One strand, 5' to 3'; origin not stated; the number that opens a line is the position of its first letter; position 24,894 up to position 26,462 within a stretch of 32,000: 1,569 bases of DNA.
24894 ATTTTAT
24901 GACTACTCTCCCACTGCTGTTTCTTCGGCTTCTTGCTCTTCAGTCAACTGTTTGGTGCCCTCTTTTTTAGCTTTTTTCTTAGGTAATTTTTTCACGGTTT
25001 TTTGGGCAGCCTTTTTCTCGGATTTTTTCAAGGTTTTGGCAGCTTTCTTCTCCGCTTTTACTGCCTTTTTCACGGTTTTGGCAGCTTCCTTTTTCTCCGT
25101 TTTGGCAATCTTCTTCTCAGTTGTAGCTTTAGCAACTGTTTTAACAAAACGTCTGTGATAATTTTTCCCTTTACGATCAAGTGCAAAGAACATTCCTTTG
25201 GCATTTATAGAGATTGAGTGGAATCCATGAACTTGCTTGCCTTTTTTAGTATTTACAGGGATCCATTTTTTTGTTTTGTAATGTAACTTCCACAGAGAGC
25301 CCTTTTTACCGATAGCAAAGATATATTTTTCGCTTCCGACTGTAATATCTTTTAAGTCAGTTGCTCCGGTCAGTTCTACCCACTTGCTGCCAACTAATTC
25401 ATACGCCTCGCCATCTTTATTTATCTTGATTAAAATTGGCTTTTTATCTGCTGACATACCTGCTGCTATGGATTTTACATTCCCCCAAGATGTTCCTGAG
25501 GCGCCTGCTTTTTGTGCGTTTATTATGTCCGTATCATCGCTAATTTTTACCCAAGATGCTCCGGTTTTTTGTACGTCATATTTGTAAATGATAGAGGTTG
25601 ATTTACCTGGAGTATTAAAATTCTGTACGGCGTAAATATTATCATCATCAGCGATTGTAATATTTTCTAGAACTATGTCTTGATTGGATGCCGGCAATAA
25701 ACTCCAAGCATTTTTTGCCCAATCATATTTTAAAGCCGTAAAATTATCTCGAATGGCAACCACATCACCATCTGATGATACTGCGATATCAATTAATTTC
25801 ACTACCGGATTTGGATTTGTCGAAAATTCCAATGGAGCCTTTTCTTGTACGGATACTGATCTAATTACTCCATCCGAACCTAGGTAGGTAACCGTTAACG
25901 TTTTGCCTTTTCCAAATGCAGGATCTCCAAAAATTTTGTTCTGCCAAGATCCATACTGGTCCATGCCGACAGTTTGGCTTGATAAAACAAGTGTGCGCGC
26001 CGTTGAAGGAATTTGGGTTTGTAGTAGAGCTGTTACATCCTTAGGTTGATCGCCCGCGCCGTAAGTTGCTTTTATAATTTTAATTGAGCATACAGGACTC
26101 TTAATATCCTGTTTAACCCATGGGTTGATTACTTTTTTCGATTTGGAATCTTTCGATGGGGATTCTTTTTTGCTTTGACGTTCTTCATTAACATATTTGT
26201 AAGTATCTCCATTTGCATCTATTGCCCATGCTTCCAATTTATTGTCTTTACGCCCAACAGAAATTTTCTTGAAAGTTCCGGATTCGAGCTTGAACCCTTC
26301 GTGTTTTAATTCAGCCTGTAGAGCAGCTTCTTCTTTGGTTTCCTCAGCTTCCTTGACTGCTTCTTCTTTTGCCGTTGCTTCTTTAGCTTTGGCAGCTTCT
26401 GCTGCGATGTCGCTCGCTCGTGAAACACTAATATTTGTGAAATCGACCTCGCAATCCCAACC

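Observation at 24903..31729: Tandem array of three secreted tectonin/tachylectin-like beta-propeller proteins with an uncharacterised N-terminal module: candidate eukaryote-derived surface or effector system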

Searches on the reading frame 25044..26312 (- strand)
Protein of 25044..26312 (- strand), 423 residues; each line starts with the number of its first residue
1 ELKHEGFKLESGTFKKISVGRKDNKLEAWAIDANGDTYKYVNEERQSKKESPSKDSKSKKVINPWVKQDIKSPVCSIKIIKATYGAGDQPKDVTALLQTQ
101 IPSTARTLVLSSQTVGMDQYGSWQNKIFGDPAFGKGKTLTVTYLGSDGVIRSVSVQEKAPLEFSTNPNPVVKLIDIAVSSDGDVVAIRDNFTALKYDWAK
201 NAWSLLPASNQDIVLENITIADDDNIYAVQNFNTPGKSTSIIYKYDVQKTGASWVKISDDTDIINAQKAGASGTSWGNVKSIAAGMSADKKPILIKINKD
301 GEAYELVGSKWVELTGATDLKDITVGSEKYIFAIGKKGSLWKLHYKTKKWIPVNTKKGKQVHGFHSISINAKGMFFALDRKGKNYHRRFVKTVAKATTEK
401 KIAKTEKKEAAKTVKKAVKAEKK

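Call 55: predict_structure(alignment_id=A8)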
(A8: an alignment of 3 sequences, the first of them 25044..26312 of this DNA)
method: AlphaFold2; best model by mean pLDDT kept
length: 423 residues; sequences in the alignment: 3
mean_pLDDT: 67.4   pTM: 0.66
mean pLDDT of the five models: 67.4, 67.3, 65.4, 65.4, 62.2
residues with pLDDT >= 90: 125; 70-90: 104; 50-70: 30; < 50: 164
segments of 3 or more residues with pLDDT < 50: 44-60, 73-138, 142-169, 261-276, 392-423
pLDDT, mean of each block of 10 residues (from residue 1): 71 92 89 92 51 42 79 42 38 33 27 35 45 46 43 44 39 90 88 86 72 82 91 61 77 74 45 54 92 92 89 90 95 95 95 88 93 91 85 35 32 39 34
secondary structure, 60 per line:
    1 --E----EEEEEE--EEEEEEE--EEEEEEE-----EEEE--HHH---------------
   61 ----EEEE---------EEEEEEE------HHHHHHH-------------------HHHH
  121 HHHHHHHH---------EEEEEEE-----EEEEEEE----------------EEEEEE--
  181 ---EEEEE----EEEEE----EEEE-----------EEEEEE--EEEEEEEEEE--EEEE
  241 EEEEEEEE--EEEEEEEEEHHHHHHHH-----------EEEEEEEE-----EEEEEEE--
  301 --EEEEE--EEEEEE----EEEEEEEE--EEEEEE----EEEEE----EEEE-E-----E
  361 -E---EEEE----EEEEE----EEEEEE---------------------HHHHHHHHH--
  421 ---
elements in order: E8-13 E16-22 E25-31 E37-40 E65-68 E78-84 H91-97 H117-128 E138-144 E150-156 E173-178 E184-188 E193-197 E202-205 E217-222 E225-234 E237-248 E251-259 H260-267 E279-286 E292-298 E303-307 E310-315 E320-327 E330-335 E340-344 E349-352 E366-369 E374-378 E383-388 H410-418

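Call 62: fold_search(model_id=the predicted structure, library=pdb)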
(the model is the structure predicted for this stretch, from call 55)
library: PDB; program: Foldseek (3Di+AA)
matches with E <= 10: 1221; with E <= 0.001: 741
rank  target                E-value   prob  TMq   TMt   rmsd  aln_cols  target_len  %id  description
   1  5fsc_B                2.7e-13  1.00  0.46  0.84   5.5       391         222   14  Structure of tectonin 2 from Laccaria bicolor in complex with allyl- alpha_4-methyl-mannoside (released 2017-03-29)
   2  5fsb_B                1.3e-12  1.00  0.45  0.82   5.5       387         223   14  Structure of tectonin 2 from laccaria bicolor in complex with 2-o-methyl-methyl-seleno-beta-l-fucopyranoside (released 2017-03-29)
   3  5fsb_A                1.4e-12  1.00  0.46  0.82   5.6       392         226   14  Structure of tectonin 2 from laccaria bicolor in complex with 2-o-methyl-methyl-seleno-beta-l-fucopyranoside (released 2017-03-29)
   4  4ruq_B                3.5e-08  1.00  0.28  0.45   9.3       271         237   12  Carp Fishelectin, apo form (released 2015-04-08)
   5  4ruq_A                5.4e-08  1.00  0.43  0.74   5.5       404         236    8  Carp Fishelectin, apo form (released 2015-04-08)
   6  2z2o_A                7.4e-08  1.00  0.39  0.52  11.7       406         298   11  Crystal Structure of apo virginiamycin B lyase from Staphylococcus aureus (released 2007-06-19)
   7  2z2n                  8.2e-08  1.00  0.38  0.51  12.7       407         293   10  Crystal Structure of selenomethionine substituted virginiamycin B lyase from Staphylococcus aureus (released 2007-06-19)
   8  4rus_B                1.1e-07  1.00  0.27  0.45   8.7       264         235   13  Carp Fishelectin, holo form (released 2015-04-08)
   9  2z2o_D                1.3e-07  1.00  0.40  0.53  12.6       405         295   11  Crystal Structure of apo virginiamycin B lyase from Staphylococcus aureus (released 2007-06-19)
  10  2z2o_C                1.3e-07  1.00  0.40  0.52  12.6       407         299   10  Crystal Structure of apo virginiamycin B lyase from Staphylococcus aureus (released 2007-06-19)
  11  2qc5                  1.5e-07  1.00  0.35  0.46  13.1       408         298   10  Streptogramin B lyase structure (released 2008-10-14)
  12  1rwl                  1.6e-07  1.00  0.38  0.59  12.2       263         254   11  Extracellular domain of Mycobacterium tuberculosis PknD (released 2004-04-27)
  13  8r57_g                1.7e-07  1.00  0.38  0.49  14.3       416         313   12  CryoEM structure of wheat 40S ribosomal subunit, head domain (released 2023-12-27)
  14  4d6v                  2.0e-07  1.00  0.32  0.41  15.3       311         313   11  Crystal structure of signal transducing protein (released 2015-03-18)
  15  2z2p_A                2.2e-07  1.00  0.38  0.50  12.8       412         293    9  Crystal Structure of catalytically inactive H270A virginiamycin B lyase from Staphylococcus aureus with Quinupristin (released 2007-06-19)
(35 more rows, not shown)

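Call 63: find_related_loci(query=A8, collection=viral_contigs, flank=5000)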
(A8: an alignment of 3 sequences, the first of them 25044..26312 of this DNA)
Query A8 (423 aa) in viral_contigs; peptide patterns used: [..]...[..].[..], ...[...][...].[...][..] (x = any residue, [..] = any of these).
73 stretches matched a pattern, but none encodes a relative of the query by tblastn (E <= 1e-3).
